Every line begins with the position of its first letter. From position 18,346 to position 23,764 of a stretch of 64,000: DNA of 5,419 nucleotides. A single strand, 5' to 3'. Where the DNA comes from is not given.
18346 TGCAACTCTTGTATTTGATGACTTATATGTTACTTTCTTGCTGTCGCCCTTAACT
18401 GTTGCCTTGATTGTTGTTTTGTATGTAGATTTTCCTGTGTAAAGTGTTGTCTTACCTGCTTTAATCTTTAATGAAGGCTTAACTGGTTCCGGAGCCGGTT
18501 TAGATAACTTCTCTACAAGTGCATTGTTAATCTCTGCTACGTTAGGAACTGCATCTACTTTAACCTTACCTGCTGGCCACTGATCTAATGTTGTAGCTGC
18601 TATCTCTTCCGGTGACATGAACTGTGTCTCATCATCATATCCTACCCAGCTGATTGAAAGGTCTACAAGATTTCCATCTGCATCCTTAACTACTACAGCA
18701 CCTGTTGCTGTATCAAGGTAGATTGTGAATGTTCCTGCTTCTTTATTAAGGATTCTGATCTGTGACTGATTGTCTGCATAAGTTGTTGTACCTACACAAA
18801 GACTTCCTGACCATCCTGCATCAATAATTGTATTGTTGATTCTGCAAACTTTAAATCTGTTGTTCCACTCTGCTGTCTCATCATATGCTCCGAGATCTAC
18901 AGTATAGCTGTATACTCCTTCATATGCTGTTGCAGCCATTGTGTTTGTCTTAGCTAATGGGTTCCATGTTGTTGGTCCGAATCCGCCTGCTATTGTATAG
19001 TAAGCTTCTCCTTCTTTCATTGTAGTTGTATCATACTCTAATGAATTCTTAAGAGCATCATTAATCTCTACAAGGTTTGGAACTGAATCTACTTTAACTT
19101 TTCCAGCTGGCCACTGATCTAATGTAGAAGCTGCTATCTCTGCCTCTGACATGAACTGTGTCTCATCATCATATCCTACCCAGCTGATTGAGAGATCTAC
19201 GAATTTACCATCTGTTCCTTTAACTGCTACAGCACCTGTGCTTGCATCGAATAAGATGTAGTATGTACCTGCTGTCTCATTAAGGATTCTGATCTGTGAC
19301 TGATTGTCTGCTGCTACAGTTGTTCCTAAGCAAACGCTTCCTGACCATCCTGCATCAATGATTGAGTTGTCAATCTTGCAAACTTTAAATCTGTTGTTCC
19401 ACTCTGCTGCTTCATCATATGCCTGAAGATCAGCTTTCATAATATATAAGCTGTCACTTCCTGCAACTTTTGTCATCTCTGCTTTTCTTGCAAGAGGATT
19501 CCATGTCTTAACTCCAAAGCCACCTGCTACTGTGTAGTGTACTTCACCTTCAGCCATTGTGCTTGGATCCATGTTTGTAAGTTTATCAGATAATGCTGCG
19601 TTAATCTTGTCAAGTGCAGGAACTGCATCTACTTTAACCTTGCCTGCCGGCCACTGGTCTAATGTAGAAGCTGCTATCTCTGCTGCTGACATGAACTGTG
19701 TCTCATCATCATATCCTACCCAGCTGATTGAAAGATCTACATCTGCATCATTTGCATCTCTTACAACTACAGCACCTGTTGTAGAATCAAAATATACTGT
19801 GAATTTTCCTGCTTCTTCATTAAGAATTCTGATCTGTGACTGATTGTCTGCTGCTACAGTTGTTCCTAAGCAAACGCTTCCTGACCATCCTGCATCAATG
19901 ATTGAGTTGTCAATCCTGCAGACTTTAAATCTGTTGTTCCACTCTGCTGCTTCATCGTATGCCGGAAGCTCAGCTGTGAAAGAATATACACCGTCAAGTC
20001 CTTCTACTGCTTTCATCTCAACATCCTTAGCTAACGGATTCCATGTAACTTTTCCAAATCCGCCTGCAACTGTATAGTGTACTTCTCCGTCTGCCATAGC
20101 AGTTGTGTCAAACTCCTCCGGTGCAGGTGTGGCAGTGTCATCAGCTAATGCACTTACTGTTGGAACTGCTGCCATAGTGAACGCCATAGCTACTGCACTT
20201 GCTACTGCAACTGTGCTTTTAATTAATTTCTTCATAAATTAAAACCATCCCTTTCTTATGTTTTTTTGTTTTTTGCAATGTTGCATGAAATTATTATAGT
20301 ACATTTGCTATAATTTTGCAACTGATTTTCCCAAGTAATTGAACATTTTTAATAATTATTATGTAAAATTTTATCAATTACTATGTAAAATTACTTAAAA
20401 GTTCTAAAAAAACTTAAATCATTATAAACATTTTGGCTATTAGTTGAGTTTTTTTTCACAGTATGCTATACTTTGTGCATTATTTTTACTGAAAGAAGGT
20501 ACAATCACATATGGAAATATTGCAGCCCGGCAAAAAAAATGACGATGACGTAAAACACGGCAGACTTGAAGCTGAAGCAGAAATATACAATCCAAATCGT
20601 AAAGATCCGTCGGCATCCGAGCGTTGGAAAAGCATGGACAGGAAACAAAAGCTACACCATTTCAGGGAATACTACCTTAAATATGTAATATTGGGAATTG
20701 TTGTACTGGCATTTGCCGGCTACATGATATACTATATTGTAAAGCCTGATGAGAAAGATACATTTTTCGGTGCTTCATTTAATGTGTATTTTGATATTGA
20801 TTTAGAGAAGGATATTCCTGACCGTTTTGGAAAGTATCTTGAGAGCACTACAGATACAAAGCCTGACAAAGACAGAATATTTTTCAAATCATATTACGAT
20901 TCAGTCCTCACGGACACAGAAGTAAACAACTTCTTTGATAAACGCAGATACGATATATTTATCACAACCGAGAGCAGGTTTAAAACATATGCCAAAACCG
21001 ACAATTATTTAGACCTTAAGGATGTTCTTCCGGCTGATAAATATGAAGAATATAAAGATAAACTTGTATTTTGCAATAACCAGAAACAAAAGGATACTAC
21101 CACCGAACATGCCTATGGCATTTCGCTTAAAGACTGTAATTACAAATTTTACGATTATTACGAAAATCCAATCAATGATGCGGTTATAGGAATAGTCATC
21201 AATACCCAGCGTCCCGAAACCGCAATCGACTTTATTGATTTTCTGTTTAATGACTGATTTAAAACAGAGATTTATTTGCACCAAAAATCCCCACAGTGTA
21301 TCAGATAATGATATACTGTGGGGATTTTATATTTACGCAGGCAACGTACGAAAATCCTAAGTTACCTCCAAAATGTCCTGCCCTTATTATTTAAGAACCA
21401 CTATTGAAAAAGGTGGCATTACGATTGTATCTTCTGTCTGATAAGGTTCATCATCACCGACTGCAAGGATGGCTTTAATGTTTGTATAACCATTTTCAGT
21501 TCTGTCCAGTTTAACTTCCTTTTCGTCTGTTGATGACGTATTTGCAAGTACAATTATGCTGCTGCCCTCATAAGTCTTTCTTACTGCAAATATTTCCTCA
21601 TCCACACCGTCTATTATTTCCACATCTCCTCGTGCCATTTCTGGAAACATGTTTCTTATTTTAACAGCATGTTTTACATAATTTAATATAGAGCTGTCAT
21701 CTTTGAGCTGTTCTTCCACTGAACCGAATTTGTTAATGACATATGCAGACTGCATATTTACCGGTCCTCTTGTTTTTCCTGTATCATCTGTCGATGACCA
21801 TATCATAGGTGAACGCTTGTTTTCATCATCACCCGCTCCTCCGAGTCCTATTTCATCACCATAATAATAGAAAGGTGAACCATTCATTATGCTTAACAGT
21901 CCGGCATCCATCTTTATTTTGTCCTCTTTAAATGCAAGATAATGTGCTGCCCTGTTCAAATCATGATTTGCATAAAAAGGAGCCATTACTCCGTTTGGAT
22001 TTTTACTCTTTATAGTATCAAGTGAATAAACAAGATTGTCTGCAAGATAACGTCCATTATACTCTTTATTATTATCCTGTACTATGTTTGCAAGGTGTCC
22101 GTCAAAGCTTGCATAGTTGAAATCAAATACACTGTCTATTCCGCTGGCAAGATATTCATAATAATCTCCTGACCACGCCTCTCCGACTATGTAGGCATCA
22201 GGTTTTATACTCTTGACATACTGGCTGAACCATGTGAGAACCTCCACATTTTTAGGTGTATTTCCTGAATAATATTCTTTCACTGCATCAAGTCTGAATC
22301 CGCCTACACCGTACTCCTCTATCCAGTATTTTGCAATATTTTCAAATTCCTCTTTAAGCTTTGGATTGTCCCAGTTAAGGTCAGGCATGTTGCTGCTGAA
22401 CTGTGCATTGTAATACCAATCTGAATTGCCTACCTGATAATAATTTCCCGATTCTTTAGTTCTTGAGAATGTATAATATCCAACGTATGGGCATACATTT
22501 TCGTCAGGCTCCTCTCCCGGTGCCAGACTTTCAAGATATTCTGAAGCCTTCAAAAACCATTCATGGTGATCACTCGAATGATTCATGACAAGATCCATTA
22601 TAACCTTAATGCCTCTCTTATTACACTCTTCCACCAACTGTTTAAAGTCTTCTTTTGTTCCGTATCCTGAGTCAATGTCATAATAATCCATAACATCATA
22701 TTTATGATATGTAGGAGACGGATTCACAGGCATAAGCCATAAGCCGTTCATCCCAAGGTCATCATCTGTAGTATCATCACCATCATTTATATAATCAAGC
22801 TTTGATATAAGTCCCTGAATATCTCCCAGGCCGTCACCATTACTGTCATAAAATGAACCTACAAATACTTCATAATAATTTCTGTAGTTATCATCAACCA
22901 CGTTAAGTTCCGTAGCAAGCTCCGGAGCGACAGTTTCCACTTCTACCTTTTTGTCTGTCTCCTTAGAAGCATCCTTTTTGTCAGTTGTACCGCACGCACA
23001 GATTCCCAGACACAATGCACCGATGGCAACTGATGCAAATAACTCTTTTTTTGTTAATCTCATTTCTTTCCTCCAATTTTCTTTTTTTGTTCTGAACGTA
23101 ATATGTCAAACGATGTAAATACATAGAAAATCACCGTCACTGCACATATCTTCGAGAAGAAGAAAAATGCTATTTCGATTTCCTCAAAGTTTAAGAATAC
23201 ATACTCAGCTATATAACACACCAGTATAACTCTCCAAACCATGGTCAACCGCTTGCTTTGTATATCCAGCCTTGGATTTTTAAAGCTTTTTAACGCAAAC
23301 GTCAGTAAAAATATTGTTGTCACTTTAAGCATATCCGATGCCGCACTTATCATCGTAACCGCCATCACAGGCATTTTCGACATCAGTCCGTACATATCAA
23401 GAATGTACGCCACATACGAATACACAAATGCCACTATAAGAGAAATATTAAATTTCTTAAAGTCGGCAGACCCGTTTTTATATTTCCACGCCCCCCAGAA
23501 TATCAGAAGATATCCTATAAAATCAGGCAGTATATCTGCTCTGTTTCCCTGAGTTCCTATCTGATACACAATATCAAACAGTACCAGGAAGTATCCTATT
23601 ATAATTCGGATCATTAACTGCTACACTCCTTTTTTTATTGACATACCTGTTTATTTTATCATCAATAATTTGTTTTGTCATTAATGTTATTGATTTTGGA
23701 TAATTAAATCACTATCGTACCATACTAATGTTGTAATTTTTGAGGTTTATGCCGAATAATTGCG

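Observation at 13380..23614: Candidate starch-capture cell-surface island: five monocistronic paralogous secreted proteins beside a membrane-protein/GH13-amylase operon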

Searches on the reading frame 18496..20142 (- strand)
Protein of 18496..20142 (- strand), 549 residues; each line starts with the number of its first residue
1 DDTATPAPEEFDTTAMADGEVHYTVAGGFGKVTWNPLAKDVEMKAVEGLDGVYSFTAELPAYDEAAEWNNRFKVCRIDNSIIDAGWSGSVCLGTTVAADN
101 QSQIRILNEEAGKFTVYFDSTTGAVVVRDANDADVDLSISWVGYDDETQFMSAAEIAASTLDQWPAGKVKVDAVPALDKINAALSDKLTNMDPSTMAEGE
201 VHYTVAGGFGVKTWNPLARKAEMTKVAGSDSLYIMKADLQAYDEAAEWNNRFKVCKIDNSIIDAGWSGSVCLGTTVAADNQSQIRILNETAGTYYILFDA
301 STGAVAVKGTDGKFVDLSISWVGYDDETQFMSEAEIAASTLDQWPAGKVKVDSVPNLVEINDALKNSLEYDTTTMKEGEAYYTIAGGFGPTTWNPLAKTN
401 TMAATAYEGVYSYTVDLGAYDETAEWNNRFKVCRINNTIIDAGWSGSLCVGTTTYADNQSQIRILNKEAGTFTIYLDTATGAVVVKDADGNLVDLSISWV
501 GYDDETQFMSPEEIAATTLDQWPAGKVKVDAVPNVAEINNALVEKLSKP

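Call 9: find_homologous_proteins(query=window:18496-20142:-, max_evalue=0.001)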
Query seq(549 aa) (549 aa): 17 proteins with E <= 0.001 among 8000 candidates.
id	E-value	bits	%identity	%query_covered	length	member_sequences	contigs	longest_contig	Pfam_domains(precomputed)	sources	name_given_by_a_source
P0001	0.0e+0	1219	99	100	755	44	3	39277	PF26182.1,PF02368.25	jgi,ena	-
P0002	0.0e+0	1041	65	97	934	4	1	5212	PF22058.3,PF03958.23,PF02368.25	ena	-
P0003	1.2e-241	821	88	65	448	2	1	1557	-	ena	-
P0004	4.1e-238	810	65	100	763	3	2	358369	PF26182.1,PF22058.3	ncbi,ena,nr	ncbi:MAG: hypothetical protein K2I03_12220 [Lachnospiraceae bacterium]|nr:hypothetical protein [Lach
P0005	8.2e-233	792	65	100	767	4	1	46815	PF26182.1,PF04151.22,PF22058.3,PF22359.3,PF02368.25,PF26918.1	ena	-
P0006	5.4e-218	743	80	67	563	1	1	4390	PF02368.25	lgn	-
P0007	4.6e-134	466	58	64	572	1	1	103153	PF02368.25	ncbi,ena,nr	ncbi:MAG: hypothetical protein HDT39_16755 [Lachnospiraceae bacterium]|nr:hypothetical protein [Lach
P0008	2.7e-131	457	44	98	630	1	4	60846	-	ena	-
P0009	9.2e-127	442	42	98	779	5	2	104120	PF02368.25,PF26120.1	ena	-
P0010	4.1e-126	440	43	98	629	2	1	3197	-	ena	-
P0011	3.0e-121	424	42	98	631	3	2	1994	-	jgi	jgi:hypothetical protein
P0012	8.7e-120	419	41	98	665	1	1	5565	PF22058.3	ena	-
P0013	1.7e-89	319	45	69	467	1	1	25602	-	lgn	-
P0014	5.7e-79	284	40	68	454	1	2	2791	-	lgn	-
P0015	4.7e-76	275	39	64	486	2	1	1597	-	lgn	-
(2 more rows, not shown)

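Call 64: search_protein_families(library=pfam, alignment_id=A3, max_evalue=0.001)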
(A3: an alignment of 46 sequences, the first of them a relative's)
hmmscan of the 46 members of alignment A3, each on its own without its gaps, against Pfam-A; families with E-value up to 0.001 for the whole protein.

A. member 1, P0002 (934 aa): 3 families
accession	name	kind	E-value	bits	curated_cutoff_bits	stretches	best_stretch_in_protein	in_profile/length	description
PF22058.2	X25_BaPul_like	-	1.9e-15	57.1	27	1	421-448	16-43/87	Pullulanase X25 domain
PF02368.24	Big_2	-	4.1e-11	43.1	22.8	1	789-846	18-79/79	Bacterial Ig-like domain (group 2)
PF03958.22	Secretin_N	-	1.1e-06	29.1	28.2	0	316-344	26-54/69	Bacterial type II/III secretion system short domain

B. families by the number of members that match (of 46 scanned): 35 families (the first 25 are shown)
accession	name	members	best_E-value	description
PF22058.2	X25_BaPul_like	8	1.3e-36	Pullulanase X25 domain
PF13306.12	LRR_5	7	2.2e-149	BspA type Leucine rich repeat region (6 copies)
PF02368.24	Big_2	7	3e-14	Bacterial Ig-like domain (group 2)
PF13855.12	LRR_8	5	1.1e-20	Leucine rich repeat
PF07538.16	ChW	2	4.5e-89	Clostridial hydrophobic W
PF00404.24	Dockerin_1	2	6e-15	Dockerin type I domain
PF02922.24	CBM_48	2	1.6e-11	Carbohydrate-binding module 48 (Isoamylase N-terminal domain)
PF00041.27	fn3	2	4.7e-11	Fibronectin type III domain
PF03958.22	Secretin_N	2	1.1e-06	Bacterial type II/III secretion system short domain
PF16738.10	CBM26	2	2.3e-06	Starch-binding module 26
PF13927.12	Ig_3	2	1e-05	Immunoglobulin domain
PF14283.11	CD1107-like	2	4.8e-05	Mobile element protein CD1107-like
PF22359.2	Big-like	2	7.5e-05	Bacterial Ig-like domain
PF19085.6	Choline_bind_2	1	2.3e-40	Choline-binding repeat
PF14903.11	WG_beta_rep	1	2e-19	WG containing repeat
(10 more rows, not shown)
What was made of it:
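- The P5 orthologue P0002 scores 57 bits on PF22058, above the cutoff of 27, and 8 of 46 family members hit that model (call 64). X co-occurs with LRR_5 adhesin-type repeats in 7 of 46 family members (call 64).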

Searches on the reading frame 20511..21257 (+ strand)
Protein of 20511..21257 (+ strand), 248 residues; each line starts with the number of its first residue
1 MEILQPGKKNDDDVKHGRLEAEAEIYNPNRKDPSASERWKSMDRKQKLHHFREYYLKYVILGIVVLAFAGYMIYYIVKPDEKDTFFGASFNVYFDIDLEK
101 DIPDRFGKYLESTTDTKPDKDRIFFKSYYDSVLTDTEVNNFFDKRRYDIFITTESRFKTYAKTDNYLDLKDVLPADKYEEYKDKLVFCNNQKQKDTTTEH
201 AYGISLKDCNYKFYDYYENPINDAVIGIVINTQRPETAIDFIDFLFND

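Call 3: search_protein_families(library=pfam, proteins=[window:20511-21257:+], max_evalue=1)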
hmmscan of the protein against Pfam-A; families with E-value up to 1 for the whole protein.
window:20511-21257:+ (248 aa): 2 families
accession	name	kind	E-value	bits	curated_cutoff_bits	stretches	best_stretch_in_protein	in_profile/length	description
PF12669.12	FeoB_associated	-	0.071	13.8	27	1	59-79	3-23/44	FeoB-associated Cys-rich membrane protein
PF08229.16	SHR3_chaperone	-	0.18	11.2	25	1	51-93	54-96/188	ER membrane protein SH3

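Call 4: search_protein_families(library=ncbifam, proteins=[window:20511-21257:+], max_evalue=1)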
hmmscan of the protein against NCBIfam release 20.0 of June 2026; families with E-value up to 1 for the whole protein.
window:20511-21257:+ (248 aa): 1 family
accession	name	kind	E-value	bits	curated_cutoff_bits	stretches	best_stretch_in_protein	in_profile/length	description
TIGR03663.1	TIGR03663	subfamily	0.096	11.7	126.25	1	34-82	239-292/435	flippase activity-associated protein Agl23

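Call 31: find_homologous_proteins(query=window:20511-21257:+)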
Query window:20511-21257:+ (248 aa): 13 proteins with E <= 0.001 among 163 candidates.
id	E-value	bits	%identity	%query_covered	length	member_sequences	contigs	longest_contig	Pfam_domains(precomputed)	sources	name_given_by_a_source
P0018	6.1e-162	555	99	100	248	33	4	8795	-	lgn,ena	-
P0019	3.1e-128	445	79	100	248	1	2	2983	-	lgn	-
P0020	3.0e-126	438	79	100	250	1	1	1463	-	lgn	-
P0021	1.5e-105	370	65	99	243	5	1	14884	-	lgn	-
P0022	1.3e-104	367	66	99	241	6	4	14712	-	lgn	-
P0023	6.0e-102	359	65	100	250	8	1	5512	-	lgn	-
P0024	3.1e-89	317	98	58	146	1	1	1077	-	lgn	-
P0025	7.9e-82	293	55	99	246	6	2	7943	-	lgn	-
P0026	9.9e-82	292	52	100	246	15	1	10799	-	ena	-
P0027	5.6e-81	290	54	100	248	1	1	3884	-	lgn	-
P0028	1.5e-78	282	56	95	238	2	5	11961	-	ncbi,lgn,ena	-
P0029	1.5e-76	275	55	100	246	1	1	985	-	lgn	-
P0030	8.6e-44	168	60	59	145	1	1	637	-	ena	-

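Call 41: predict_structure(alignment_id=A2)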
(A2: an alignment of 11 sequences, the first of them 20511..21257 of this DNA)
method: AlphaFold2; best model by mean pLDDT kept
length: 248 residues; sequences in the alignment: 11
mean_pLDDT: 61.8   pTM: 0.48
mean pLDDT of the five models: 61.8, 59.1, 50.7, 50.4, 48.8
residues with pLDDT >= 90: 7; 70-90: 104; 50-70: 45; < 50: 92
segments of 3 or more residues with pLDDT < 50: 1-25, 78-101, 107-147
pLDDT, mean of each block of 10 residues (from residue 1): 36 39 51 72 82 82 86 59 34 36 49 44 38 37 45 74 77 87 87 77 82 62 76 64 71
secondary structure, 60 per line:
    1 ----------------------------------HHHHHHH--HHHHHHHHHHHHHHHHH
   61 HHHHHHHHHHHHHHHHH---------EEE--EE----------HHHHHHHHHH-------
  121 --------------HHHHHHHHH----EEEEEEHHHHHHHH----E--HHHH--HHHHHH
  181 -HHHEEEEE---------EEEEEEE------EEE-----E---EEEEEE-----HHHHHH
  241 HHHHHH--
elements in order: H35-41 H44-77 E87-89 H104-113 H135-143 E148-153 H154-161 H169-172 H175-180 E185-189 E199-205 E212-214 E224-229 H235-246
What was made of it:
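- Tried and rejected: AF2 gave only pLDDT 61.8 (call 41).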

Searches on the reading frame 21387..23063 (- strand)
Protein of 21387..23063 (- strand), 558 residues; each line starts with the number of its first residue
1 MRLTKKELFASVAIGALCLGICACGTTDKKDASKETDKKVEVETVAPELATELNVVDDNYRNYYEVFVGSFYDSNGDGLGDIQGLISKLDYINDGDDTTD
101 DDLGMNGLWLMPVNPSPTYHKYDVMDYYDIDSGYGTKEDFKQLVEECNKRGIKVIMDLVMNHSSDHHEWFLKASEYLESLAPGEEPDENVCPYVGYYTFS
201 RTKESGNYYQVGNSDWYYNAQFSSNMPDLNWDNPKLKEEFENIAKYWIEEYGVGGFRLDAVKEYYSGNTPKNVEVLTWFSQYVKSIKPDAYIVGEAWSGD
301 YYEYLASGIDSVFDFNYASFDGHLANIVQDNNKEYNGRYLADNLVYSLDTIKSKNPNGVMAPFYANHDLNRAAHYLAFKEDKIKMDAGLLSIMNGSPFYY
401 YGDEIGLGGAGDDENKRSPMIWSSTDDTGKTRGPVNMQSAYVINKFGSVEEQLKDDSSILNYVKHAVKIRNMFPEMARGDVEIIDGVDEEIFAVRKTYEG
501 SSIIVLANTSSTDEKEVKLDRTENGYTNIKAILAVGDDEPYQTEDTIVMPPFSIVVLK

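Call 3: search_protein_families(library=pfam, proteins=[window:21387-23063:-], max_evalue=1)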
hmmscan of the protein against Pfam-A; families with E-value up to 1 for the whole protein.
window:21387-23063:- (558 aa): 4 families
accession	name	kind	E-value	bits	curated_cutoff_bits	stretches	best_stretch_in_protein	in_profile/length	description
PF00128.31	Alpha-amylase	-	1e-76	259.4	22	1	66-478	2-445/446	Alpha amylase, catalytic domain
PF14871.12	GHL6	-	0.04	14.6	35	1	137-198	42-110/132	Hypothetical glycosyl hydrolase 6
PF16657.11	Malt_amylase_C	-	0.096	13.2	27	1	479-526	1-43/75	Maltogenic Amylase, C-terminal domain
PF09260.17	A_amylase_dom_C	-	0.13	12.9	24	1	488-533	5-50/90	Alpha-amylase, domain C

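Call 4: search_protein_families(library=ncbifam, proteins=[window:21387-23063:-], max_evalue=1)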
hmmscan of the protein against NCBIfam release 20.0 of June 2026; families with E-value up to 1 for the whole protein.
window:21387-23063:- (558 aa): 40 families (the best 25 are shown)
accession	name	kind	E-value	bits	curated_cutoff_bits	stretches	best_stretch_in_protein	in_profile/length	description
TIGR02456.1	treS_nterm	equivalog_domain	5.5e-67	226.5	678.35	2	63-310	8-256/539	maltose alpha-D-glucosyltransferase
TIGR02403.1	trehalose_treC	equivalog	2.2e-61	208.2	799.05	2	64-407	8-363/544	alpha,alpha-phosphotrehalase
NF008183.0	PRK10933.1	subfamily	4.8e-50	170.8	535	3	64-262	14-203/551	alpha,alpha-phosphotrehalase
NF051899.1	BetGalacBglAAgro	equivalog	6.2e-49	166.8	900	3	64-268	9-206/537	beta-galactosidase BglA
NF008051.0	PRK10785.1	equivalog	8.1e-49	166.3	568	2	80-428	176-506/607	maltodextrin glucosidase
NF041090.1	Cyc-maltodext_AglB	equivalog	4.2e-45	154.4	540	2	80-426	62-350/470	cyclomaltodextrinase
NF011083.0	PRK14510.1-2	equivalog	5.4e-26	90.4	1322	3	80-298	220-413/1186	bifunctional glycogen debranching protein GlgX/4-alpha-glucanotransferase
NF041321.1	Alpha-amyl_MalA_Halo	equivalog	9.3e-20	70.5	875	1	61-426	260-568/666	alpha-amylase MalA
NF006970.0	PRK09441.1-3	equivalog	1.6e-19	70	516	1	103-403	70-355/466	alpha-amylase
TIGR02402.1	trehalose_TreZ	equivalog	6.1e-18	64.4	538.8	2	64-163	98-186/545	malto-oligosyltrehalose trehalohydrolase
NF006969.0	PRK09441.1-2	equivalog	5.1e-17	61.9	382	2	227-411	200-374/483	alpha-amylase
NF007051.0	PRK09505.1-1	equivalog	3e-15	55.3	864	2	80-164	236-327/686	alpha-amylase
NF007059.0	PRK09505.2-4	equivalog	5.5e-14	51.4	865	2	80-163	226-316/683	alpha-amylase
NF006971.0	PRK09441.1-4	equivalog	6.3e-14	51.6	781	2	227-410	202-375/484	alpha-amylase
NF007060.0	PRK09505.2-5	equivalog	2.7e-13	48.8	790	2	117-163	276-322/690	alpha-amylase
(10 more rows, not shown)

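Call 28: search_solved_structures(query=window:21387-23063:-, max_evalue=1e-20)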
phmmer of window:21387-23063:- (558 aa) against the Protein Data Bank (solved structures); distinct sequences matched with E-value up to 1e-20: 127 (the best 60 are shown).
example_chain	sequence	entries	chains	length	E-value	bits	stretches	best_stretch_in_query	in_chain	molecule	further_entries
7jjn_A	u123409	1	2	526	1.5e-118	400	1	50-558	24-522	Glycosidases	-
7jjt_A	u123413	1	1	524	5.7e-95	322.1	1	52-558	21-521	Alpha-amylase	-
9fz2_A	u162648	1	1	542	6.6e-95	321.9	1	49-558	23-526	Alpha-amylase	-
1wza_A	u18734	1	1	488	2.1e-83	283.9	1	60-508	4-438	alpha-amylase A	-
5x7u_A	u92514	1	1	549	1e-53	185.9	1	63-311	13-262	Trehalose synthase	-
5m99_A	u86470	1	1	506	4.2e-53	183.9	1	60-489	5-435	Alpha-amylase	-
5m99_B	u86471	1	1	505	4.6e-53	183.8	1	60-489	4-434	Alpha-amylase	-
5zcb_A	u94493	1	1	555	1e-52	182.6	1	64-263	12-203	Alpha-glucosidase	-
5zcc_A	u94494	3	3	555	1e-52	182.6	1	64-263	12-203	Alpha-glucosidase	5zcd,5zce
8ibk_A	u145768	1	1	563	1.1e-52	182.5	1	64-263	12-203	Alpha-glucosidase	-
8ids_A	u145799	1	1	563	1.1e-52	182.4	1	64-263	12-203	Alpha-glucosidase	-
8z2l_A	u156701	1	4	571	3.1e-50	174.4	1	63-313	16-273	maltose alpha-D-glucosyltransferase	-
8ywd_A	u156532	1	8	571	3.9e-50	174.1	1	63-313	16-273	maltose alpha-D-glucosyltransferase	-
5gtw_A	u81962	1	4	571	3.9e-50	174.1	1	63-313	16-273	Trehalose synthase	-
8z2q_A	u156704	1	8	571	4e-50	174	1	63-313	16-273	maltose alpha-D-glucosyltransferase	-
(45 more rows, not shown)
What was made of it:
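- Closest known: Bacteroides thetaiotaomicron SusE/SusF with SusG. Same: The amylase matches SusG at E 5e-47 (call 28).
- Closest known: Eubacterium rectale starch pathway. Same: The amylase here is the closest relative of the solved E. rectale GH13_36 enzyme 7JJN (call 28).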

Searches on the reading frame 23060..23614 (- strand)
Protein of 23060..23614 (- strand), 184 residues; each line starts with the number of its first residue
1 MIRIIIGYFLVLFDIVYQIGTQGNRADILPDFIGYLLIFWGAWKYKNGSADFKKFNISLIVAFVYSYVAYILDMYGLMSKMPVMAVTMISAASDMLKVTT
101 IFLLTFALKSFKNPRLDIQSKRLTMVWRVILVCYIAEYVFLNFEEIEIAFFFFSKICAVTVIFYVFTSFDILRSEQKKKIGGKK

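Call 3: search_protein_families(library=pfam, proteins=[window:23060-23614:-], max_evalue=1)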
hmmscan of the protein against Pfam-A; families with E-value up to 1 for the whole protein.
window:23060-23614:- (184 aa): 0 families

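Call 4: search_protein_families(library=ncbifam, proteins=[window:23060-23614:-], max_evalue=1)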
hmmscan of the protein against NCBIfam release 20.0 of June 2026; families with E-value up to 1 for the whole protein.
window:23060-23614:- (184 aa): 0 families

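Call 53: find_homologous_proteins(query=window:23060-23614:-, max_evalue=0.001)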
Query window:23060-23614:- (184 aa): 13 proteins with E <= 0.001 among 30 candidates.
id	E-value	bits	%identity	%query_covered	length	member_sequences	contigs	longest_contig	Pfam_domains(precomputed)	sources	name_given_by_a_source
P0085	5.6e-112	389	99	100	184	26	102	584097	-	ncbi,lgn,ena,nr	ncbi:MAG: hypothetical protein PUD71_01265 [Lachnospiraceae bacterium]|nr:hypothetical protein [Lach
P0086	1.4e-98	346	88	99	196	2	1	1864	-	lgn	-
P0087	5.1e-88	311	75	99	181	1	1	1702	-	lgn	-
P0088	1.9e-51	192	47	100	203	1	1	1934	-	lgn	-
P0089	1.9e-51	192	47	100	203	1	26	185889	-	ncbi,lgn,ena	-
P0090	3.1e-51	192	47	100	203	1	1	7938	-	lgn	-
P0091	8.2e-51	190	48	98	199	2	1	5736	-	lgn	-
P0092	9.0e-51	190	47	100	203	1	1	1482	-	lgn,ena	-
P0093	2.7e-31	127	50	68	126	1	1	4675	-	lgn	-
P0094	8.9e-24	102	37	91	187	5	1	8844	-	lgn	-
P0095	3.4e-23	100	35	97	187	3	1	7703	-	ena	-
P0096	6.3e-23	100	37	91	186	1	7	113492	-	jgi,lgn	jgi:hypothetical protein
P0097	2.9e-8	52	33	56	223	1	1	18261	PF01746.27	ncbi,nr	ncbi:MAG: hypothetical protein SPL51_06125, partial [Lachnospiraceae bacterium]|nr:hypothetical prot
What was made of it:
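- Tried and rejected: No Pfam or NCBIfam family and only lineage-restricted homologues (calls 3, 4, 53).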
